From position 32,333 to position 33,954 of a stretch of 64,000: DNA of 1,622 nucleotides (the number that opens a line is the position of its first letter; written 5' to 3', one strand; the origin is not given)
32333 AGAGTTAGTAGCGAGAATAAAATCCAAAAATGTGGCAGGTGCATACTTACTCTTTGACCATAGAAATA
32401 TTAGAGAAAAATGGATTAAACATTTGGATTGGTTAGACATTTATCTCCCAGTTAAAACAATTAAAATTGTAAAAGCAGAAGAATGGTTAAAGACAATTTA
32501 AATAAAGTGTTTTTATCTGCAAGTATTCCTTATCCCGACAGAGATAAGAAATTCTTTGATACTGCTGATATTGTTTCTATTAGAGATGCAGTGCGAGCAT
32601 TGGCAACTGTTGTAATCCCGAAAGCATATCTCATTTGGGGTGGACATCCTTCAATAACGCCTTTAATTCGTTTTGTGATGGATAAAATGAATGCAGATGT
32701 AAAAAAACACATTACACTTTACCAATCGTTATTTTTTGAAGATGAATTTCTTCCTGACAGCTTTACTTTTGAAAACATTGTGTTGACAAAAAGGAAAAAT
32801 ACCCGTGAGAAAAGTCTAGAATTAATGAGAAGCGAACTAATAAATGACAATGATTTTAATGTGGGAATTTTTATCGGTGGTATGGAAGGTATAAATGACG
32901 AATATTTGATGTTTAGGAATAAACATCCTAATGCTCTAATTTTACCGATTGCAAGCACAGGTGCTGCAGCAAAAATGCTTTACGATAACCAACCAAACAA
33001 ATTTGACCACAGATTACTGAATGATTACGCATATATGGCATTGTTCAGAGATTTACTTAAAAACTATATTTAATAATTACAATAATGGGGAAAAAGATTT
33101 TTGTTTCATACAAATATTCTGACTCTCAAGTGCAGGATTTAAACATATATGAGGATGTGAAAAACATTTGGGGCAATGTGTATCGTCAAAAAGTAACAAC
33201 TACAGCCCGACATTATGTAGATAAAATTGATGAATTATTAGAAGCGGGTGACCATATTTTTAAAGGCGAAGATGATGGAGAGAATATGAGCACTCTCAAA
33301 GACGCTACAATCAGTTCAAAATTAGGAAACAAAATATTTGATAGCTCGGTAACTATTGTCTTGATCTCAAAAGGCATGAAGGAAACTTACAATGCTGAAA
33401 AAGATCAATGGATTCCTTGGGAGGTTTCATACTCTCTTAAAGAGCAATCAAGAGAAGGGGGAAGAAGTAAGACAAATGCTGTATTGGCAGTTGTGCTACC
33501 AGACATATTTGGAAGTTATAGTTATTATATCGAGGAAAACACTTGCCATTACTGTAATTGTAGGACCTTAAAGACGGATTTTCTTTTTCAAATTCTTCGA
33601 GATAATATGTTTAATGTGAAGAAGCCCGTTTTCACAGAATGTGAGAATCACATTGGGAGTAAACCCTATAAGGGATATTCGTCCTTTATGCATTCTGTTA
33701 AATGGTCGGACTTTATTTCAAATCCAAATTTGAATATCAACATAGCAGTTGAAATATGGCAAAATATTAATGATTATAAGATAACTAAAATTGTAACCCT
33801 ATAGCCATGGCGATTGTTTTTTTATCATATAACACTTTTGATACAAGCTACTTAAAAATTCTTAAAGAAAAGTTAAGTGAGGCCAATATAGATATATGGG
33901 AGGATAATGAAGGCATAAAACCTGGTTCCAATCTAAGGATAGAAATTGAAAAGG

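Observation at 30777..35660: Five-gene operon with four TIR proteins, a stand-alone SLOG-like protein and a TIR-NUDIX fusion: Thoeris-like logic without a recognisable ThsA effector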

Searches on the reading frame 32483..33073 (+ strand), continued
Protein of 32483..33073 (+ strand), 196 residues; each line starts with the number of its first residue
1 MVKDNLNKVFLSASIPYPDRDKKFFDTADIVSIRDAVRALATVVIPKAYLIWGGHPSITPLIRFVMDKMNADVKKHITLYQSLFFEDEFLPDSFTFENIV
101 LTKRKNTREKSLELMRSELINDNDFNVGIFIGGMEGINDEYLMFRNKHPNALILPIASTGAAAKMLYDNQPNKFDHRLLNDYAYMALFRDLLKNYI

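Call 100: search_dna_similar(query=window:32483-33073:+, collection=plasmids, mode=protein, max_rows=15)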
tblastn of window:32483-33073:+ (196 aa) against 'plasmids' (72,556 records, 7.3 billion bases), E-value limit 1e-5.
Records with a match: 29; places in all: 30; records where one place covers at least 80% of the query: 29.
Best place of each record, by identity: <60% 29.
By first word of the organism name: Rhizobium 4; Sphingobium 4; Klebsiella 4; Citrobacter 2; Enterobacter 2; Sulfitobacter 2; Roseovarius 1; Sinorhizobium 1; Indioceanicola 1; Beijerinckia 1; and 7 more.
By predicted mobility (MOB-suite, as given by PLSDB): conjugative 18; non-mobilizable 7; mobilizable 4.
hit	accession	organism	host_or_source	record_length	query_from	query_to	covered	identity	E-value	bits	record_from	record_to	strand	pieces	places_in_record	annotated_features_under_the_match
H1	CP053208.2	Rhizobium leguminosarum bv. trifolii TA1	Trifolium spumosum L. (Annual ...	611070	9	192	94%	45.5%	1e-42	159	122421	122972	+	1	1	hypothetical protein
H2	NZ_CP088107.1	Rhizobium ruizarguesonis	cell culture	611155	9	192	94%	45.5%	1e-42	159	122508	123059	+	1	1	hypothetical protein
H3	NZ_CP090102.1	Rhizobium leguminosarum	Trifolium pratense,Cell culture,Plant ...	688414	9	192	94%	45.5%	2e-42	158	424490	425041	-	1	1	hypothetical protein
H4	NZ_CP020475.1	Roseovarius mucosus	Skeletonema marinoi strain RO5AC,Cell ...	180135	9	194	95%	42.6%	3e-39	149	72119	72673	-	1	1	hypothetical protein | TIR domain-containing protein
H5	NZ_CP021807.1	Sinorhizobium meliloti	Medicago truncatula,Single Cell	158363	9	189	92%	43.6%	1e-43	161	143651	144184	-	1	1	hypothetical protein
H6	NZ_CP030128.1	Indioceanicola profundi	sediment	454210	7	193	95%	42.0%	1e-41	155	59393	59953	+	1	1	hypothetical protein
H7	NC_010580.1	Beijerinckia indica subsp. indica ATCC 9039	-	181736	9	192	94%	42.7%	9e-34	133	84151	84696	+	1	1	hypothetical protein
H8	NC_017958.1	Tistrella mobilis KA081020-065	-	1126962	6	196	97%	38.0%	2e-32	129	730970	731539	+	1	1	record has no annotation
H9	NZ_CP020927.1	Sphingobium yanoikuyae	soil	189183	9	188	92%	40.3%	4e-35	137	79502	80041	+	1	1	hypothetical protein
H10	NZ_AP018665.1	Sphingobium amiense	-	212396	9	188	92%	40.3%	4e-35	137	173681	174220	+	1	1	hypothetical protein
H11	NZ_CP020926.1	Sphingobium yanoikuyae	soil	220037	9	188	92%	40.3%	4e-35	137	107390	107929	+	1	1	hypothetical protein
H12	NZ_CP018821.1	Sphingomonas koreensis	-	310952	9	188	92%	40.3%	4e-35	137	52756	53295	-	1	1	hypothetical protein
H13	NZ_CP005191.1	Sphingobium sp. MI1205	-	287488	9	188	92%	40.3%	2e-34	135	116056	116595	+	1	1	hypothetical protein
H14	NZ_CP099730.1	Pantoea agglomerans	cell culture,Rotten Potato Tubers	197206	5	194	97%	37.5%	1e-33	132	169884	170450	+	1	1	hypothetical protein | toll/interleukin-1 receptor domain-containing protein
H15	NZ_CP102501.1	Citrobacter youngae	Homo sapiens,Blood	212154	5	192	96%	37.9%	4e-33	131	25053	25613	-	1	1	hypothetical protein | toll/interleukin-1 receptor domain-containing protein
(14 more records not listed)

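Call 101: get_annotated_region(hit=H15, flank=5000)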
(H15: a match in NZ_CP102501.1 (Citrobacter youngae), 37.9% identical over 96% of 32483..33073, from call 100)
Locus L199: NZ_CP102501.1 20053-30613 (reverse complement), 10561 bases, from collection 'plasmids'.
description: Citrobacter youngae strain CF10 plasmid pCF10-tmexCD1, complete sequence
organism: Citrobacter youngae (NCBI taxid 133448)
taxonomy: Bacteria; Pseudomonadota; Gammaproteobacteria; Enterobacterales; Enterobacteriaceae; Citrobacter; Citrobacter youngae
host: -; source: Homo sapiens,Blood; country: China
typing (MOB-suite, as given by PLSDB): non-mobilizable; replicon IncHI1B,IncQ1; mating-pair formation MPF_F
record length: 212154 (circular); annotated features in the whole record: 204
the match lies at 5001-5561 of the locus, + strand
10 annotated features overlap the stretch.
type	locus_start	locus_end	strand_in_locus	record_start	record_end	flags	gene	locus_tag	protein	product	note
CDS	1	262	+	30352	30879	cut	-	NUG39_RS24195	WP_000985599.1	toll/interleukin-1 receptor domain-containing protein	GO:0007165 - signal transduction [Evidence IEA]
CDS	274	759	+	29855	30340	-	-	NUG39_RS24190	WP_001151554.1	TIR domain-containing protein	-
CDS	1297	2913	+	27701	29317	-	-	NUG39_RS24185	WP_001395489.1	CBASS cGAMP-activated phospholipase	-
CDS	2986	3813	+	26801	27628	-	-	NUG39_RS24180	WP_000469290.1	toll/interleukin-1 receptor domain-containing protein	-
CDS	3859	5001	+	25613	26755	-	-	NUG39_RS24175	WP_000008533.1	toll/interleukin-1 receptor domain-containing protein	GO:0007165 - signal transduction [Evidence IEA]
CDS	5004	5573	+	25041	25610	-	-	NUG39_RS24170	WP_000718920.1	hypothetical protein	-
CDS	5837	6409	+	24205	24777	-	-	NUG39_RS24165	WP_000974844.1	toll/interleukin-1 receptor domain-containing protein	GO:0007165 - signal transduction [Evidence IEA]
CDS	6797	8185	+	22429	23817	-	-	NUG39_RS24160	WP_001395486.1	TnsD family Tn7-like transposition protein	-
CDS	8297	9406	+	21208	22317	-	-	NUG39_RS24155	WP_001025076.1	hypothetical protein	-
CDS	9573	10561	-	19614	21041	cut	-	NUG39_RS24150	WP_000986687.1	hypothetical protein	-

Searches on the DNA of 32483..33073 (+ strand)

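Call 102: search_dna_similar(query=L199:1-6500:+, collection=ecoli_genomes, mode=near, max_rows=8)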
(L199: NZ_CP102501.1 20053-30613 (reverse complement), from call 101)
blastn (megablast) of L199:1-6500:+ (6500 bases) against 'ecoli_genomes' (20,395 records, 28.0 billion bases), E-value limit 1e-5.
Records with a match: 4; places in all: 4; records where one place covers at least 80% of the query: 4.
Genomes with a match: 4 of 5426; with a place that covers at least 80% of the query: 4. Places per genome that has any: lowest 1, median 1, highest 1. On chromosomes: 3 places; on plasmids: 1.
Best place of each record, by identity: >=99% 4.
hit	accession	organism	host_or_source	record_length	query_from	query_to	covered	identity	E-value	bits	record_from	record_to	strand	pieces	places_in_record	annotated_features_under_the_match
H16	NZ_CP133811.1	Escherichia coli strain EC2001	food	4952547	1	6500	100%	100.0%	0e+0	12021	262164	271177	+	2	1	CBASS cGAMP-activated phospholipase | toll/interleukin-1 receptor domain-containing protein (x4) | IS110 family transposase | IS5-like element ISEc35 family transposase | hypothetical protein | and 1 other names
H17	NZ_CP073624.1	Escherichia coli strain AW1.7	meat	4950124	1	6500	100%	100.0%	0e+0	12004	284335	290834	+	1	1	CBASS cGAMP-activated phospholipase | toll/interleukin-1 receptor domain-containing protein (x4) | hypothetical protein | TIR domain-containing protein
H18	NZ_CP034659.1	Escherichia coli strain ATCC 98082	missing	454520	1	6500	100%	100.0%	0e+0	12004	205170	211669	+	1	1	CBASS cGAMP-activated phospholipase | toll/interleukin-1 receptor domain-containing protein (x4) | hypothetical protein | TIR domain-containing protein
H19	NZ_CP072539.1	Escherichia coli O128ac:H12 strain AW1.7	Cattle slaughter plant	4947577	1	6500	100%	100.0%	0e+0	12004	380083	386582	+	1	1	CBASS cGAMP-activated phospholipase | toll/interleukin-1 receptor domain-containing protein (x4) | hypothetical protein | TIR domain-containing protein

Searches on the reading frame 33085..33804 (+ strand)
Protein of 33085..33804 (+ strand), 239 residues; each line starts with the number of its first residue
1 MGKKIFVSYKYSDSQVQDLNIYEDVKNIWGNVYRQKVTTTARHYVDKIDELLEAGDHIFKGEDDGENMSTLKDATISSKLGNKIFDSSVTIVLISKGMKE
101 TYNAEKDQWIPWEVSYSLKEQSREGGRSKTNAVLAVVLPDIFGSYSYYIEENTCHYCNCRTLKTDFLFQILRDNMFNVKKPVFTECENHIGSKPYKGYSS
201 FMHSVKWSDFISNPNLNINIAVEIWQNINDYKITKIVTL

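Call 3: search_protein_families(library=pfam, proteins=[window:33085-33804:+], max_evalue=1)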
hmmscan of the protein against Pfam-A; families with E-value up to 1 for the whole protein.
window:33085-33804:+ (239 aa): 1 family
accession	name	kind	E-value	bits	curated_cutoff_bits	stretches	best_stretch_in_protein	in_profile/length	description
PF08937.16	ThsB_TIR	-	3.3e-06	27.9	21.2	1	20-136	11-93/100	Thoeris protein ThsB, TIR-like domain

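Call 4: search_protein_families(library=padloc, proteins=[window:33085-33804:+], max_evalue=1)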
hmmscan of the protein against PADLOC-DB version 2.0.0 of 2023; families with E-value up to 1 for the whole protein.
window:33085-33804:+ (239 aa): 4 families
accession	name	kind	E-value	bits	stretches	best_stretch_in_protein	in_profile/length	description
PDLC00428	ThsB1|ThsB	-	3.2e-81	270.8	1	1-235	1-217/219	TIR-like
PDLC00438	ThsB1|ThsB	-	1.8e-14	52.2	1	43-235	16-204/206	TIR-like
PDLC04688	PDC-M50B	-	0.0045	15.2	1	62-121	39-92/162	-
PDLC00431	ThsB1|ThsB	-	0.0051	15.2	1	62-121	38-91/162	TIR-like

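Call 5: search_protein_families(library=ncbifam, proteins=[window:33085-33804:+], max_evalue=1)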
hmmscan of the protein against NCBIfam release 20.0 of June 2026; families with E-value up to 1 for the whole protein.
window:33085-33804:+ (239 aa): 0 families
